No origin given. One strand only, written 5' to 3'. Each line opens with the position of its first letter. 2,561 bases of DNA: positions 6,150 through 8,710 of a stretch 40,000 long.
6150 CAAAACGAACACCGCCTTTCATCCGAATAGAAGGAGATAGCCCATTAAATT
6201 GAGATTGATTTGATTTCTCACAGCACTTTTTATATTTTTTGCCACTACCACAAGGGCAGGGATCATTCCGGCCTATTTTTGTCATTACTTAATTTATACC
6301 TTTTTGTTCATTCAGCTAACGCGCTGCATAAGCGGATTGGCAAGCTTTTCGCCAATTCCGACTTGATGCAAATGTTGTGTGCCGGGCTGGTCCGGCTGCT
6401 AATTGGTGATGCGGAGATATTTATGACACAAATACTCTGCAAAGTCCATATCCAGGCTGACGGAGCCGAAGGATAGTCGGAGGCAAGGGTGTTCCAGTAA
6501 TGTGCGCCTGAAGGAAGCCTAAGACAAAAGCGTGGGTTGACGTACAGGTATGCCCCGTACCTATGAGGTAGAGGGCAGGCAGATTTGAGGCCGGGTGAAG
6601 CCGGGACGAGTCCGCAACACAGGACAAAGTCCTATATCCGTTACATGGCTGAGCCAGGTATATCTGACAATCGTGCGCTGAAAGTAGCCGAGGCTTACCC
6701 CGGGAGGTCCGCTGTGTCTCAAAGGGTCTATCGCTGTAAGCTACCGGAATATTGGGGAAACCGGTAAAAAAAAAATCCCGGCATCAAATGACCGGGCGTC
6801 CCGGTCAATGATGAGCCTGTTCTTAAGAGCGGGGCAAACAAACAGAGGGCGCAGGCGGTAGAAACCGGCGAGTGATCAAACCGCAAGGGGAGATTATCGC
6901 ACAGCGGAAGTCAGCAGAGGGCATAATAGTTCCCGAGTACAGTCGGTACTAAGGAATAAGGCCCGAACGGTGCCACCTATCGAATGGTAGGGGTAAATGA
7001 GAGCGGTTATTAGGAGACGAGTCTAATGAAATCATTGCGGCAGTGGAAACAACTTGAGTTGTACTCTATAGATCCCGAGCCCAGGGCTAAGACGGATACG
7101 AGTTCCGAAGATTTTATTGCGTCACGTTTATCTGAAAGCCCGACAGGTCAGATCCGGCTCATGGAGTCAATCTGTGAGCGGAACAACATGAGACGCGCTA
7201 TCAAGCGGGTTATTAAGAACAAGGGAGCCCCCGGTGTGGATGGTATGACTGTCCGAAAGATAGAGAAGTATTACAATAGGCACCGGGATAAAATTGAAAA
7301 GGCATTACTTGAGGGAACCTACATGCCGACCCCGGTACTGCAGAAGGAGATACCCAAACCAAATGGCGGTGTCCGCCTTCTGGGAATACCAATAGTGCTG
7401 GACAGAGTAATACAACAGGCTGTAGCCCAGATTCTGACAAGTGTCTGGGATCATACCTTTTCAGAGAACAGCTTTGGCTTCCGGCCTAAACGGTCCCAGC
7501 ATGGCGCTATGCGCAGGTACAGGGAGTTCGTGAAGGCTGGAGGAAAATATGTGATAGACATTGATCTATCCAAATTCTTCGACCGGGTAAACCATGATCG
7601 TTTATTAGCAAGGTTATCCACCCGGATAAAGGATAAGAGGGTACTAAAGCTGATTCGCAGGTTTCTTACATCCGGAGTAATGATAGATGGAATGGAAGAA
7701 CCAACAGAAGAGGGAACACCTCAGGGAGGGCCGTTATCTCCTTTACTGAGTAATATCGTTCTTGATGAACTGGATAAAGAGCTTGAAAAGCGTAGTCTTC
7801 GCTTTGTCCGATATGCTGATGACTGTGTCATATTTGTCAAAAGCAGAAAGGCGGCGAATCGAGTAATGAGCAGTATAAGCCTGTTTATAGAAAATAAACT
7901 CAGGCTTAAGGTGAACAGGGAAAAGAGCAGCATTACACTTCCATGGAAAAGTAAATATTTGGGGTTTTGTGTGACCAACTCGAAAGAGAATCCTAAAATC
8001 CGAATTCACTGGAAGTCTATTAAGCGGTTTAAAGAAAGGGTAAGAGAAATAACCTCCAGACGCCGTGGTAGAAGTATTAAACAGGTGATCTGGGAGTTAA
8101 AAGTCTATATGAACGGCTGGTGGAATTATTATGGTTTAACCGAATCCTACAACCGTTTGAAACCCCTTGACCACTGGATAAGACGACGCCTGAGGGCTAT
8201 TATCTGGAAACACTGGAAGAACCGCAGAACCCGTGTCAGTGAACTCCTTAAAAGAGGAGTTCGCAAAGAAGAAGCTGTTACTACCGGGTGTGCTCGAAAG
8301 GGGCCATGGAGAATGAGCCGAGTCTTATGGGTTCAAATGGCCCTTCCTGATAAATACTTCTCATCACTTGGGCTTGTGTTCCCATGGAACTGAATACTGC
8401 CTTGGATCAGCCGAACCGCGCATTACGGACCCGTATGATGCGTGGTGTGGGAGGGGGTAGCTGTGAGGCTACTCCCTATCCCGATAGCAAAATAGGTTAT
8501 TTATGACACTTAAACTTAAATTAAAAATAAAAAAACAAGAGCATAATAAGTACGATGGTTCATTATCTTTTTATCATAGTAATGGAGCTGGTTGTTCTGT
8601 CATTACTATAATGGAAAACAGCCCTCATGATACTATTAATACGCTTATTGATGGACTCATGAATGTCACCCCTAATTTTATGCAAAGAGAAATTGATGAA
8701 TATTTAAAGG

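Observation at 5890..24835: Large sedentary-type chromosomal integron with about 14 cassettes and species-specific attC families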

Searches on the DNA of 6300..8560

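Call 62: search_rna_families(source=window, start=6300, end=8560, threshold=evalue, max_evalue=1, show_alignments=2)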
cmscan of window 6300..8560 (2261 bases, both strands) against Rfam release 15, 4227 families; matches with E-value up to 1: 3.
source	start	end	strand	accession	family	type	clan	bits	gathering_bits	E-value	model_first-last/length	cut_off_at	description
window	6491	6694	+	RF02001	group-II-D1D4-3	Intron;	CL00102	66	32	2.1e-12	1-170/170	no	Group II catalytic intron D1-D4-3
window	6872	6963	+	RF01998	group-II-D1D4-1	Intron;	CL00102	36.3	35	0.00022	1-84/84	no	Group II catalytic intron D1-D4-1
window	8414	8485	+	RF00029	Intron_gpII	Intron;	-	33.9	40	0.00025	1-77/77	no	Group II catalytic intron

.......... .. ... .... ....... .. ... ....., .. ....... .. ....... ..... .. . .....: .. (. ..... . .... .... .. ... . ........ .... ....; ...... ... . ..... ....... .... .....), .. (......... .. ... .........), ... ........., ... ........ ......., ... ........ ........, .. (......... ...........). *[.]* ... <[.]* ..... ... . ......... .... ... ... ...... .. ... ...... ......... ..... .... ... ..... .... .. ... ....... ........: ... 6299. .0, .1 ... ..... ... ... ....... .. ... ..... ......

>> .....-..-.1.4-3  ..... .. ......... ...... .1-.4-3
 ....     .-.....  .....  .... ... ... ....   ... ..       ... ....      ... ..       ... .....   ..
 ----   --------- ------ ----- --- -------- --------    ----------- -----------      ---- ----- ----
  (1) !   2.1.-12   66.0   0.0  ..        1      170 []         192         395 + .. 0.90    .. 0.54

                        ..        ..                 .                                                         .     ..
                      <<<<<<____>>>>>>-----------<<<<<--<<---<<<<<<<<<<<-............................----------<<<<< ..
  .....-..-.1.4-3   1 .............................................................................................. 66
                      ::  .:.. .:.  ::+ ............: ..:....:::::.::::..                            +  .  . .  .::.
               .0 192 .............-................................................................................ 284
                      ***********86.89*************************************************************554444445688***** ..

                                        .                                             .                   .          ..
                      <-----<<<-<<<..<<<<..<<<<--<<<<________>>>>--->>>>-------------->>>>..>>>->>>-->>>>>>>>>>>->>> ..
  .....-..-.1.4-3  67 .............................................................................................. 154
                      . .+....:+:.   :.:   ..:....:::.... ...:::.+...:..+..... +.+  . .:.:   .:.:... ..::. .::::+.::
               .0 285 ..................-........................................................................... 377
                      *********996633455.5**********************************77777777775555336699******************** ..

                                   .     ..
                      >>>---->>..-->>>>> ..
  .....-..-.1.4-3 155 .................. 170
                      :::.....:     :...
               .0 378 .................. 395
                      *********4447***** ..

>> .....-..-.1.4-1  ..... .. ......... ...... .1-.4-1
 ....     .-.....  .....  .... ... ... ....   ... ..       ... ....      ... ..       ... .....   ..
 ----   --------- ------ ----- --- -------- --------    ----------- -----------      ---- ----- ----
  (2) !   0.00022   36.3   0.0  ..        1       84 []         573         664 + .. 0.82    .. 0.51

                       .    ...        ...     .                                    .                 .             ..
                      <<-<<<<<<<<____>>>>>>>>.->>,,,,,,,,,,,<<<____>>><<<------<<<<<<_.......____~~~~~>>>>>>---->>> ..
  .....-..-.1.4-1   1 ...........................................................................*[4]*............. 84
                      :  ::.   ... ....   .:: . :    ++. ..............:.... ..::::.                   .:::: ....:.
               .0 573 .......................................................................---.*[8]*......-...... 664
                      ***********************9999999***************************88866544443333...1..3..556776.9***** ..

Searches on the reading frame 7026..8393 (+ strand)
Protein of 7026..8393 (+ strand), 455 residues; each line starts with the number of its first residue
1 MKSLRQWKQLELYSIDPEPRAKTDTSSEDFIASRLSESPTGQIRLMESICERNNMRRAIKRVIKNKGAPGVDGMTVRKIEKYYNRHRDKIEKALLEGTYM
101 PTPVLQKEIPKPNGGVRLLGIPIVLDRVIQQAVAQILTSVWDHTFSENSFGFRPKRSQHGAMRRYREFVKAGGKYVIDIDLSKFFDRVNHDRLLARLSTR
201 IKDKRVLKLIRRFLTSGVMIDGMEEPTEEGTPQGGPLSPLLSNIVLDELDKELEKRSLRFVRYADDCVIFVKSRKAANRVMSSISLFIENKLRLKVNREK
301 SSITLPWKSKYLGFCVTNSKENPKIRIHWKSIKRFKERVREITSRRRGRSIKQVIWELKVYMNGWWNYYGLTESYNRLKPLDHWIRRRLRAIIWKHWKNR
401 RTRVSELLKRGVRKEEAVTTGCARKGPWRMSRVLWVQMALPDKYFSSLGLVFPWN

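Call 63: search_dna_similar(query=window:7026-8393:+, collection=plasmids, mode=protein, max_rows=25)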
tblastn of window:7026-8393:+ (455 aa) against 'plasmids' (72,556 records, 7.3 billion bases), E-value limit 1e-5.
The search stops at 5000 records and this limit was reached: more records match than are counted here, and every count below describes the 5000 best-scoring records only.
Records with a match: at least 5000; places in all: 8610; records where one place covers at least 80% of the query: 973.
Best place of each record, by identity: <60% 5000.
By first word of the organism name: Klebsiella 1511; Escherichia 1434; Bacillus 380; Enterococcus 306; Enterobacter 165; Sinorhizobium 112; Shigella 96; Citrobacter 94; Pseudomonas 64; Salmonella 61; and 142 more.
By predicted mobility (MOB-suite, as given by PLSDB): conjugative 2783; mobilizable 1263; non-mobilizable 954.
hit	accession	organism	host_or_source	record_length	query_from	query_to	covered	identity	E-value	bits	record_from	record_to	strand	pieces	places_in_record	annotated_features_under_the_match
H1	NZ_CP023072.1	Sinorhizobium fredii CCBAU 83666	G.max,nodule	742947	3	450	98%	51.1%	2e-123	402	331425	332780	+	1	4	ltrA: group II intron reverse transcriptase/maturase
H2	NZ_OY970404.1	Peribacillus frigoritolerans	-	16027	45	451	89%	55.8%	6e-129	418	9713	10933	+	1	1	ltrA: group II intron reverse transcriptase/maturase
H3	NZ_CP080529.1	Mesorhizobium sp. AR07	Oxytropis sp.,Cell culture,root nodule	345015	1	450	99%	50.0%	9e-117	383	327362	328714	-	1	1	ltrA: group II intron reverse transcriptase/maturase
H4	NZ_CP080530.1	Mesorhizobium sp. AR02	Oxytropis sp.,Cell culture,root nodule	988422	1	450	99%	50.0%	9e-117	383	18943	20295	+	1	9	ltrA: group II intron reverse transcriptase/maturase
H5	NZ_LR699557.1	Paraburkholderia dioscoreae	-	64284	19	450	95%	52.0%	1e-128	417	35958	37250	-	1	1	ltrA: group II intron reverse transcriptase/maturase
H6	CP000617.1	Burkholderia vietnamiensis G4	-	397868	26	450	93%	52.6%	4e-129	419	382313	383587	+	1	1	RNA-directed DNA polymerase (Reverse transcriptase)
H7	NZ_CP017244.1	Rhizobium etli 8C-3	Phaseolus vulgaris,cell culture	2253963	3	451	99%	49.4%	1e-125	409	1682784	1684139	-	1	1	record has no annotation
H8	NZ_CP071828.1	Burkholderia anthina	pure culture,RoundUp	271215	18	450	95%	51.2%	1e-130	423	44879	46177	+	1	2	ltrA: group II intron reverse transcriptase/maturase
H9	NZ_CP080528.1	Mesorhizobium sp. AR07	Oxytropis sp.,Cell culture,root nodule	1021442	8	450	97%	49.9%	8e-117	383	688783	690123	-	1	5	record has no annotation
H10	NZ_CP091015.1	Burkholderia cenocepacia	-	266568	26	450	93%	52.0%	5e-131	424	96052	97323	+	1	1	ltrA: group II intron reverse transcriptase/maturase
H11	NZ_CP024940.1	Paraburkholderia hospita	soil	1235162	23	450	94%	51.5%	9e-116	380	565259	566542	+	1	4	record has no annotation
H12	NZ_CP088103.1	Bradyrhizobium barranii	cell culture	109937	5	450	98%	49.3%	7e-120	392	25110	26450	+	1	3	ltrA: group II intron reverse transcriptase/maturase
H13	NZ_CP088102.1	Bradyrhizobium barranii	cell culture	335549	5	450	98%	49.3%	7e-120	392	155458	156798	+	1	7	ltrA: group II intron reverse transcriptase/maturase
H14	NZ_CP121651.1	Bradyrhizobium sp. CB82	Stylosanthes guianensis,cell culture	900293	20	450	95%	51.0%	2e-125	408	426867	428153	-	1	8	ltrA: group II intron reverse transcriptase/maturase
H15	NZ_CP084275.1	Caballeronia grimmiae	Leptoglossus zonatus,Cell culture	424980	23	450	94%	51.3%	1e-114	377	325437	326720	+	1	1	ltrA: group II intron reverse transcriptase/maturase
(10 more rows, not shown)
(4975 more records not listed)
